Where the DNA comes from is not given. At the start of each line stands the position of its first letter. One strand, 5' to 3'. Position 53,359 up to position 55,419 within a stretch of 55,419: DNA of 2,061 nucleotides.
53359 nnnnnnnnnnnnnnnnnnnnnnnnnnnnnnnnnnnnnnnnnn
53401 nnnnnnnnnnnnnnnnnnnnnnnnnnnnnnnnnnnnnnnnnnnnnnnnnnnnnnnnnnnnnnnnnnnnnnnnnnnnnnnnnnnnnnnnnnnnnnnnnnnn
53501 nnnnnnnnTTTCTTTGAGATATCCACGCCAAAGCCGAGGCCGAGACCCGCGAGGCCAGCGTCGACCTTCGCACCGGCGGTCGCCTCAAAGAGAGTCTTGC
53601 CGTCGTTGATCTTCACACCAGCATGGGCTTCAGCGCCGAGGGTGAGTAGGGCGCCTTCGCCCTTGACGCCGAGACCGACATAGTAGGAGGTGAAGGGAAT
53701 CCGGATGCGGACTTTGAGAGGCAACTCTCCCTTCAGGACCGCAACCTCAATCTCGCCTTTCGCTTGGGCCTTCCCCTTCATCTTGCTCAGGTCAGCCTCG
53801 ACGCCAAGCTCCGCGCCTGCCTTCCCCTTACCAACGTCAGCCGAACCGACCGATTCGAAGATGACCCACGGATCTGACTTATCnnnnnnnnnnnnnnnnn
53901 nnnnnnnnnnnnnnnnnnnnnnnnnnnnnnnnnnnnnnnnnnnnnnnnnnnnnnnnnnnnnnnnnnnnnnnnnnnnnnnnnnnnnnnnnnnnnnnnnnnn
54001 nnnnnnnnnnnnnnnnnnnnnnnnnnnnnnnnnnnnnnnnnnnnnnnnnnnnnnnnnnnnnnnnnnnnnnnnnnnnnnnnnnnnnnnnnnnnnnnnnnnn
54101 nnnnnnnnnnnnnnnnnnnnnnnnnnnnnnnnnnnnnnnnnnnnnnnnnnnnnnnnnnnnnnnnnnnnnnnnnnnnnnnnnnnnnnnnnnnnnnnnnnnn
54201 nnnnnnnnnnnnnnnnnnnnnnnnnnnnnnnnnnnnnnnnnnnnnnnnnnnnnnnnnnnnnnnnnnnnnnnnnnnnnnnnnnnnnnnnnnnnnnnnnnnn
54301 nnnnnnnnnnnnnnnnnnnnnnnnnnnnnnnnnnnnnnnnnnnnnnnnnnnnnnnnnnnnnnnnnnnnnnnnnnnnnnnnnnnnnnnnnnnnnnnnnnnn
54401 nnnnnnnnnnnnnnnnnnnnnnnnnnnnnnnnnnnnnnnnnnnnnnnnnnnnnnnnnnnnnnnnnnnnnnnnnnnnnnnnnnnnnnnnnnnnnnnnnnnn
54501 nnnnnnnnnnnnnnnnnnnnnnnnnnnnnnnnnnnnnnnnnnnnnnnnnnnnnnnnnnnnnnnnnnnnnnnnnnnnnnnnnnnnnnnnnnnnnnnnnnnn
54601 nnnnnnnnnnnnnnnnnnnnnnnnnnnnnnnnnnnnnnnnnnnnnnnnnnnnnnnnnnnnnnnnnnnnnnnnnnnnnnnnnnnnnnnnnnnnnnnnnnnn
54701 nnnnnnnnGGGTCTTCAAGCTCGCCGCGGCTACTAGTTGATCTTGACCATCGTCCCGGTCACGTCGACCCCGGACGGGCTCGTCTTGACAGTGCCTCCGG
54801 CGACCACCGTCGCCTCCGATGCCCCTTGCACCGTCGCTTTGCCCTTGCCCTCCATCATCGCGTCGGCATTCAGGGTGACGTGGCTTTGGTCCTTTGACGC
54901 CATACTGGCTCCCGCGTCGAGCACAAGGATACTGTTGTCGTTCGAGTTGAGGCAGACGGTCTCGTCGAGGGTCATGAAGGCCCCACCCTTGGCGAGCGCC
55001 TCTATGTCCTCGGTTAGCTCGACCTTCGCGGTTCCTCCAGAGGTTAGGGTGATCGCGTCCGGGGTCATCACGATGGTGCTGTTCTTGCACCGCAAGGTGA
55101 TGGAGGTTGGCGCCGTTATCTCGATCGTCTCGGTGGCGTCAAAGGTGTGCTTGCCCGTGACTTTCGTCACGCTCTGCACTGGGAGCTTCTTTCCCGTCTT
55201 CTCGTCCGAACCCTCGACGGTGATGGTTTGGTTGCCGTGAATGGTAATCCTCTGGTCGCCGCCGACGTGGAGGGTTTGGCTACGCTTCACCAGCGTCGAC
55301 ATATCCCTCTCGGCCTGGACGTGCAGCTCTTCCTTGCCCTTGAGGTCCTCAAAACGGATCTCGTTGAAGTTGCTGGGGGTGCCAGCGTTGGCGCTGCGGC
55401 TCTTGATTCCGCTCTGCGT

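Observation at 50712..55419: Orphan T6SS cargo island 2: vgrG2 - extended PAAR - tandem DcrB/Eag-like protein - two membrane proteins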

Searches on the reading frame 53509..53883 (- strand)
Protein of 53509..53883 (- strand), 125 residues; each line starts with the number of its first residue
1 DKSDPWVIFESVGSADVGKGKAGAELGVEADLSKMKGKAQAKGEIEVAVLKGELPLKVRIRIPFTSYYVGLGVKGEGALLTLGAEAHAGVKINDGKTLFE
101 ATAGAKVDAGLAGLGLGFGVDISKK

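Call 77: search_protein_representatives(protein=window:53509-53883:-)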
Query: 125 residues. Proteins with E-value up to 0.001 (for the whole library): 27; up to 1e-10: 15; up to 1e-30: 1. The best 27 are listed.
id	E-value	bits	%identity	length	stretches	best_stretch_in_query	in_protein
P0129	5.0e-31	123.9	57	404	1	5-123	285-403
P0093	3.7e-29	117.8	56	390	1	2-124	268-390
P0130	4.6e-29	117.5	55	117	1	8-124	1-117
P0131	2.9e-24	102.0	50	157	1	5-125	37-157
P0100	3.8e-23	98.4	51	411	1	3-124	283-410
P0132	3.0e-22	95.5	46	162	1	4-123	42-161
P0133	3.7e-22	95.2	48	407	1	4-123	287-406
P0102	8.2e-22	94.1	45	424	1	3-123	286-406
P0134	2.8e-21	92.4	47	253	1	5-125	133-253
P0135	9.9e-21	90.6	48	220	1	1-123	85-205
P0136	1.2e-20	90.4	44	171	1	4-123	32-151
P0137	3.9e-19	85.5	49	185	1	4-124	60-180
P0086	3.8e-18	82.3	44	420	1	2-125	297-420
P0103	6.3e-17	78.4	44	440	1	6-123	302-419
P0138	1.0e-12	64.7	53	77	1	47-124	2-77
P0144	3.0e-08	50.3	41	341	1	17-122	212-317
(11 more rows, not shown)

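Call 79: find_related_loci(query=P0144, collection=metagenome_contigs, flank=8000)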
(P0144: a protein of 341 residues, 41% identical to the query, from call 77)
Query P0144 (341 aa) in metagenome_contigs; peptide patterns used: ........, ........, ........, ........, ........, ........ (x = any residue, [..] = any of these).
68 stretches matched a pattern, but none encodes a relative of the query by tblastn (E <= 1e-3).
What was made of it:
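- Tried and rejected: The first metagenome scan with P0144 alone found nothing (call 79).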

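Call 81: find_related_loci(query=A4, collection=metagenome_contigs, flank=8000)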
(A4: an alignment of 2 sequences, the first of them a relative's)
Query A4 (341 aa) in metagenome_contigs; peptide patterns used: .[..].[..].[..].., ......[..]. (x = any residue, [..] = any of these).
320 stretches matched a pattern; 1 encode a relative of the query (tblastn E <= 1e-3); 1 distinct loci.
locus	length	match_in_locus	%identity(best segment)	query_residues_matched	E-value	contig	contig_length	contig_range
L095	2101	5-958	48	26-340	3e-81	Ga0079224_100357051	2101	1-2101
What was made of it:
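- Tried and rejected: The second, with a two-sequence alignment, found one 2.1-kb contig (call 81).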

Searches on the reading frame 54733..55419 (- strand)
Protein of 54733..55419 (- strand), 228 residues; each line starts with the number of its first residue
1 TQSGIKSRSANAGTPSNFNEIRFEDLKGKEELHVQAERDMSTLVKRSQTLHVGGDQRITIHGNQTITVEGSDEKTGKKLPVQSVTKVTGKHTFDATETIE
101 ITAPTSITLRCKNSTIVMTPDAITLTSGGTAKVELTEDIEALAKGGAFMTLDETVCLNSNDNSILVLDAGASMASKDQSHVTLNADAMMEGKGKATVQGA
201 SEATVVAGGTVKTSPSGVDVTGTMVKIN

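Call 5: search_protein_families(library=pfam, proteins=[window:54733-55419:-], max_evalue=1)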
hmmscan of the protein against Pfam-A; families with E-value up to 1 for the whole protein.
window:54733-55419:- (228 aa): 6 families
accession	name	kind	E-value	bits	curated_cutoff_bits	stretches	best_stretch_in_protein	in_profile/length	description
PF22178.3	Gp5_trimer_C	-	3.7e-22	79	30.9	1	3-105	1-100/112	Bacteriophage T4 gp5 C-terminal trimerisation domain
PF06715.18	Gp5_C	-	1.4e-05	25.3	20.4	2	48-68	3-23/24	Gp5 C-terminal repeat (3 copies)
PF10106.14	DUF2345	-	0.00014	22.2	30.7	1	93-134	99-141/151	Uncharacterized protein conserved in bacteria (DUF2345)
PF04314.18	PCuAC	-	0.057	13.7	29.4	0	57-136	21-100/109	Copper chaperone PCu(A)C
PF20258.4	tRNA_Me_trans_C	-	0.15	12.9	20.6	1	105-157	21-72/77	Aminomethyltransferase beta-barrel domain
PF19212.5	CoV_NSP2_C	-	0.22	12.1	25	1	186-222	29-66/116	Coronavirus replicase NSP2, C-terminal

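Call 6: search_protein_families(library=ncbifam, proteins=[window:54733-55419:-], max_evalue=1)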
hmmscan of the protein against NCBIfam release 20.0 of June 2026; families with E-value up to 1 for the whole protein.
window:54733-55419:- (228 aa): 3 families
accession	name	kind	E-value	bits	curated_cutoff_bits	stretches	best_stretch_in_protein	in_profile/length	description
TIGR03361.1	VI_Rhs_Vgr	subfamily_domain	3.2e-13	49.1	186.35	1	1-56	459-512/513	type VI secretion system tip protein TssI/VgrG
NF041249.1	T6SS_TssI_Fran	equivalog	6.4e-06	26.2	100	1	65-217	14-157/163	type VI secretion system tip protein TssI/VgrG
TIGR01646.1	vgr_GE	subfamily_domain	7.6e-05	21.8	121.8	1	1-39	445-480/480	type VI secretion system tip protein VgrG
